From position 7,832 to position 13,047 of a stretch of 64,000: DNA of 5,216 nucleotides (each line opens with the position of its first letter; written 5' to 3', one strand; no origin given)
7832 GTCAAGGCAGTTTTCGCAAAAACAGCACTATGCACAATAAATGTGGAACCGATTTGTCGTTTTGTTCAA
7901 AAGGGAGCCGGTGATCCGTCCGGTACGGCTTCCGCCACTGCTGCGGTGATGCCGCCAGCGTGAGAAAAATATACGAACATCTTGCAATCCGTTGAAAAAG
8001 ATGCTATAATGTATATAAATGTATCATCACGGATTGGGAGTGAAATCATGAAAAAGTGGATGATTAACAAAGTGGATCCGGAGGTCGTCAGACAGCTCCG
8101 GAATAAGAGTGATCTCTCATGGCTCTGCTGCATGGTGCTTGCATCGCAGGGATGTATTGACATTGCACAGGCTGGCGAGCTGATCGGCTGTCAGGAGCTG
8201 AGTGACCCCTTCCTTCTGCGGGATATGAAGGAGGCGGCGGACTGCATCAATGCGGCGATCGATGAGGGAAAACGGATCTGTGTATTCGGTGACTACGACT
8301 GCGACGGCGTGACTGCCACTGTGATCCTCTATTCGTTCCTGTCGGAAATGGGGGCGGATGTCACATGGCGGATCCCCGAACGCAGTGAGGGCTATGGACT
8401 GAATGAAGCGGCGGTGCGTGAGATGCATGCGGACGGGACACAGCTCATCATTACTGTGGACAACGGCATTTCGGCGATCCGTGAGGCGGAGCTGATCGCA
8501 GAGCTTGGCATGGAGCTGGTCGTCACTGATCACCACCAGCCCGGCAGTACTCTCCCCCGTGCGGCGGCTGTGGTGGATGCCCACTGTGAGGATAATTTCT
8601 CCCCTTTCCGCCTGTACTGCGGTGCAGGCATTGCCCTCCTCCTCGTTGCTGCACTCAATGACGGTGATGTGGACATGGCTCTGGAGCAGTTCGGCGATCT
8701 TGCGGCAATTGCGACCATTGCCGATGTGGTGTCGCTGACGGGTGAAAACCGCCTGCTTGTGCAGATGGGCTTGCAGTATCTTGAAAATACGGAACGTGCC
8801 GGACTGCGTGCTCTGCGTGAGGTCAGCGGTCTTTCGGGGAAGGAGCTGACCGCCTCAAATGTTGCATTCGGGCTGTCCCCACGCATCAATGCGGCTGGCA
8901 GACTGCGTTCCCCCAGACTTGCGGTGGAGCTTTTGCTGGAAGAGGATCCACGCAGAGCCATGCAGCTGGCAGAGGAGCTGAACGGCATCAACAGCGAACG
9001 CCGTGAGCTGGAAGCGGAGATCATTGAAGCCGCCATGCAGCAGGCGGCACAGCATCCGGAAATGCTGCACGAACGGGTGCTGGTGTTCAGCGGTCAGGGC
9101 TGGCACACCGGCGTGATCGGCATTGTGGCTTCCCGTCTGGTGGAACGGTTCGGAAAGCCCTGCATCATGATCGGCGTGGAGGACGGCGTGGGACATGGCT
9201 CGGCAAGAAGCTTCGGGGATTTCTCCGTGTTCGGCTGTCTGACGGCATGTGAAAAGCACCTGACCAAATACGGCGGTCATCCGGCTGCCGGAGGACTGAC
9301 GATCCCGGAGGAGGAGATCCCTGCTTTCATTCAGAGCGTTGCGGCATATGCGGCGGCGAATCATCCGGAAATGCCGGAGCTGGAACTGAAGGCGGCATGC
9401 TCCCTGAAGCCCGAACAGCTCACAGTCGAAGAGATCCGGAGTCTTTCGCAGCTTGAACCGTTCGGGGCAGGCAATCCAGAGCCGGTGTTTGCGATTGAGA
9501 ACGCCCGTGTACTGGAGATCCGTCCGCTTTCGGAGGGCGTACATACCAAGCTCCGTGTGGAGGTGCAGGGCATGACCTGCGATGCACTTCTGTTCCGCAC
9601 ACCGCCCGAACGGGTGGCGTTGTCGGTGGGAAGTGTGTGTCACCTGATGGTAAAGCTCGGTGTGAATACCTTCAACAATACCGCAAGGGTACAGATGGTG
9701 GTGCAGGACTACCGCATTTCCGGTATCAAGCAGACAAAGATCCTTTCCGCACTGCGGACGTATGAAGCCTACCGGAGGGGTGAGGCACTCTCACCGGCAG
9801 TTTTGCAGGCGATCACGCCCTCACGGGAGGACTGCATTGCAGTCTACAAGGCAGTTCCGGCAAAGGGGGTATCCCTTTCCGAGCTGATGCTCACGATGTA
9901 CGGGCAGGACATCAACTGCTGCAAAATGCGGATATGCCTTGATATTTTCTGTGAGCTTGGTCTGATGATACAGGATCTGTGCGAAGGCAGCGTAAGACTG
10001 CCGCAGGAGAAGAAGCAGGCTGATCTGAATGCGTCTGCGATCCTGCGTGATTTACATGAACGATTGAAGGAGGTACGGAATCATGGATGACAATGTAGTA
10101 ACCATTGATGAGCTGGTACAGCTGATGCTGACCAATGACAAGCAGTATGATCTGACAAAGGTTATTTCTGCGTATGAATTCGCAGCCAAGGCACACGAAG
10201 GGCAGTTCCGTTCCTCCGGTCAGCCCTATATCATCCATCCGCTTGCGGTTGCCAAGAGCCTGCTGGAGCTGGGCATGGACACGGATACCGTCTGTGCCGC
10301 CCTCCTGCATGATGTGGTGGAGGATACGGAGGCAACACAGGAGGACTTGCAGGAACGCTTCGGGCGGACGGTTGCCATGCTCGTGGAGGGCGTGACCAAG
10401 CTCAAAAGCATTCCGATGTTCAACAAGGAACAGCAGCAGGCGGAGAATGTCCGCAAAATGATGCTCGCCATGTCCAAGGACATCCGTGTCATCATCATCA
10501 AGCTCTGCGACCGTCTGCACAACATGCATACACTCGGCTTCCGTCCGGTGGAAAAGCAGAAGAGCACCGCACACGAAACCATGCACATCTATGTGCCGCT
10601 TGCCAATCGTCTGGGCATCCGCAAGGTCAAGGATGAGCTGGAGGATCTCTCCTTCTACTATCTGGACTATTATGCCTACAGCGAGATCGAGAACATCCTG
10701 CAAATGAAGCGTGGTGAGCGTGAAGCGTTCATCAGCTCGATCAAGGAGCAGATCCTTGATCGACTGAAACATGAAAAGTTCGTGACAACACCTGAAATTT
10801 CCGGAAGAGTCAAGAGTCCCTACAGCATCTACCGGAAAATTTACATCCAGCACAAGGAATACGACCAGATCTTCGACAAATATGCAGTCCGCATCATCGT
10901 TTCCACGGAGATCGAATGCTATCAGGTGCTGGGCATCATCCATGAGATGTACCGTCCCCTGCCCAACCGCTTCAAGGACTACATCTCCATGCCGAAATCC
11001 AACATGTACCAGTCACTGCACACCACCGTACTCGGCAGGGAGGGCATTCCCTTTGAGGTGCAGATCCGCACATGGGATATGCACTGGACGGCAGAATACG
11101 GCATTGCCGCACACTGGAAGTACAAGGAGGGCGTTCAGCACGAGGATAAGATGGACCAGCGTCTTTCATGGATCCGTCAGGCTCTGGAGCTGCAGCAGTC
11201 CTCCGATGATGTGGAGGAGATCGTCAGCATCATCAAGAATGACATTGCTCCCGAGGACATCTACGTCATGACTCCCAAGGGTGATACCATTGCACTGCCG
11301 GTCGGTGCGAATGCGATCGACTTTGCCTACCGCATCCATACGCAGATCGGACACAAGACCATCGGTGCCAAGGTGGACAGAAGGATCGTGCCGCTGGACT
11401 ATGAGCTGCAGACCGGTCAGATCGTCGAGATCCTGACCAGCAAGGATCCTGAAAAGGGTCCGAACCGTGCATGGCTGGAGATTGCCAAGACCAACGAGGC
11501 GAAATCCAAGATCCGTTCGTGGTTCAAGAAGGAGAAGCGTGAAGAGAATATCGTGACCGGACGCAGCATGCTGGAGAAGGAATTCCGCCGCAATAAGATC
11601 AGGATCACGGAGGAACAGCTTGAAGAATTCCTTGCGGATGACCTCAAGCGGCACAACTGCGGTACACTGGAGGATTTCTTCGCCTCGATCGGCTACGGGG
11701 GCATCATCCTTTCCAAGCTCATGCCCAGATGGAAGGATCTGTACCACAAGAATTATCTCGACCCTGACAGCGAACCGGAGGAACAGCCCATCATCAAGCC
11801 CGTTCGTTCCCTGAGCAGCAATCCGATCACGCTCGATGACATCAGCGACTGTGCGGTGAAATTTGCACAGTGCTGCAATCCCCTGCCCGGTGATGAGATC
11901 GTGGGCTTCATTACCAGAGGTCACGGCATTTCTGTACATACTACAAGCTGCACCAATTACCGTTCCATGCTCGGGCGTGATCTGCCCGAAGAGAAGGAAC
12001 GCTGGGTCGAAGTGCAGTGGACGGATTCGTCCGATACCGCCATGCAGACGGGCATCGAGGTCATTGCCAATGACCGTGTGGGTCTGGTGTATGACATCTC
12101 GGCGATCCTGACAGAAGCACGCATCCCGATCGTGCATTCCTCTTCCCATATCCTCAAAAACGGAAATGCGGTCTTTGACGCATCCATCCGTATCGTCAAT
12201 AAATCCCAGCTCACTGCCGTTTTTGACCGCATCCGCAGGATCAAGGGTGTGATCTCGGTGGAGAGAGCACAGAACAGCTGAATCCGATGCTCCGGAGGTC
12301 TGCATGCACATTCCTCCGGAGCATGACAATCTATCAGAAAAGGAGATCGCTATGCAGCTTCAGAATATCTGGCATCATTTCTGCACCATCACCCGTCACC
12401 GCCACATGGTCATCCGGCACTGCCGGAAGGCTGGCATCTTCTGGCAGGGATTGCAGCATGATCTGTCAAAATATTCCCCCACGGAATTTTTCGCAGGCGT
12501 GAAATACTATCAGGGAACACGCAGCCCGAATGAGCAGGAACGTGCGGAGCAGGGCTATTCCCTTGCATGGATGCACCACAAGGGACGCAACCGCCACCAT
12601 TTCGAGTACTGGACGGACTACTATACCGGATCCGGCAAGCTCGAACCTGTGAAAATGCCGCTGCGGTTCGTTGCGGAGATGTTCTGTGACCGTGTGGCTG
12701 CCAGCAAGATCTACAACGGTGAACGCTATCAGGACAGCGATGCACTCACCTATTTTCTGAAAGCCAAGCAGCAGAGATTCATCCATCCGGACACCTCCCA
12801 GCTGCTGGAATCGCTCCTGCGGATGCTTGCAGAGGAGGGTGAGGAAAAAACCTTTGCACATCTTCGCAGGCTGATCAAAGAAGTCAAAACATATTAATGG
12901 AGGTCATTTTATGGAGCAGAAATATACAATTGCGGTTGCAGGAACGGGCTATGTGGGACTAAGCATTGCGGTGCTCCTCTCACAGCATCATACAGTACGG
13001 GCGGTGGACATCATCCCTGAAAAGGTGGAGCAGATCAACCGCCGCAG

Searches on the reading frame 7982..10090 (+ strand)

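Call 34: search_protein_families(library=pfam, proteins=[window:7982-10090:+], max_evalue=0.00001)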
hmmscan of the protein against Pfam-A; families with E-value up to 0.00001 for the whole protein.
window:7982-10090:+ (702 aa): 3 families
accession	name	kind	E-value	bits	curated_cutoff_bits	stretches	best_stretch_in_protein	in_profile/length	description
PF17768.7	RecJ_OB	-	9.9e-24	83.9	27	1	473-576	3-107/107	RecJ OB domain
PF01368.27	DHH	-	7.9e-22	78.3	28.1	1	98-244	1-124/125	DHH family, N-terminal domain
PF02272.25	DHHA1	-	1e-14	55.2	25.9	1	365-457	3-100/102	DHHA1 domain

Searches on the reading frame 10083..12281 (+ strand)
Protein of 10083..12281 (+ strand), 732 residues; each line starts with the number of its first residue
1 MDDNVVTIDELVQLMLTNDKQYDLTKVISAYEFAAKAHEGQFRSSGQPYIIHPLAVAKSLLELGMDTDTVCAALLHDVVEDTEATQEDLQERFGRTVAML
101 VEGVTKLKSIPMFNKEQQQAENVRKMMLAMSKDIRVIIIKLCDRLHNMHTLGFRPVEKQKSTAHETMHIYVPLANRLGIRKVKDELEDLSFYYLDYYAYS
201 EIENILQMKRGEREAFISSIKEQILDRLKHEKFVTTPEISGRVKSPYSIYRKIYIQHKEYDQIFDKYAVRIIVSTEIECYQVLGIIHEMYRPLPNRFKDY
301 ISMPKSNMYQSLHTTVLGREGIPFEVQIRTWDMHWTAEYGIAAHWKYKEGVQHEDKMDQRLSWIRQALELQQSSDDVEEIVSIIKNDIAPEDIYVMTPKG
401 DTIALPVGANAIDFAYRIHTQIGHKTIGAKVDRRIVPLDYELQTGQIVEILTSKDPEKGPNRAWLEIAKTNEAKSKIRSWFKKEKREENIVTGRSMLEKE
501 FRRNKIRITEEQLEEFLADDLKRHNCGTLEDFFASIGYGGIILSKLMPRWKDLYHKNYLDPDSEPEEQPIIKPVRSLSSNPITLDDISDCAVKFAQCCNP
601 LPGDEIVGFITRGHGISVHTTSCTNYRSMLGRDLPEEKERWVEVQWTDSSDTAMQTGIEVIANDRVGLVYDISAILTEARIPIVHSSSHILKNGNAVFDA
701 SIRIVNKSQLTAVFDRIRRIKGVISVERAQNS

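Call 34: search_protein_families(library=pfam, proteins=[window:10083-12281:+], max_evalue=0.00001)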
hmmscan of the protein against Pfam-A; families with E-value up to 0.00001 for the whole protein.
window:10083-12281:+ (732 aa): 6 families
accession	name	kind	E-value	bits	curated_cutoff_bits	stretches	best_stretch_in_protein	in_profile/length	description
PF13328.12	HD_4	-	6.5e-53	179.1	27.2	1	30-179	1-155/156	HD domain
PF04607.23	RelA_SpoT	-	4.3e-40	137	27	1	241-350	1-111/113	Region found in RelA / SpoT proteins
PF02824.27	TGS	-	9.8e-21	74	22.2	1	393-452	1-60/60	TGS domain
PF13291.12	ACT_4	-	2.7e-14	54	27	1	654-728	5-80/80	ACT domain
PF01966.28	HD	-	6.2e-13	49.5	22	1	49-148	1-116/116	HD domain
PF19296.4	RelA_AH_RIS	-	2.4e-12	47.8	23.8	1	466-621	2-170/185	RelA/SpoT, AH and RIS domains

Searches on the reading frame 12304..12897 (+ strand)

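Call 34: search_protein_families(library=pfam, proteins=[window:12304-12897:+], max_evalue=0.00001)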
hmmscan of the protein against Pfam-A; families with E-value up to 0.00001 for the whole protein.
window:12304-12897:+ (197 aa): 1 family
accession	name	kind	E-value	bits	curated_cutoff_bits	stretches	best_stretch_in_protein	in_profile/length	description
PF18907.5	DUF5662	-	6.6e-40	136.7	27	1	22-173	2-155/156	Family of unknown function (DUF5662)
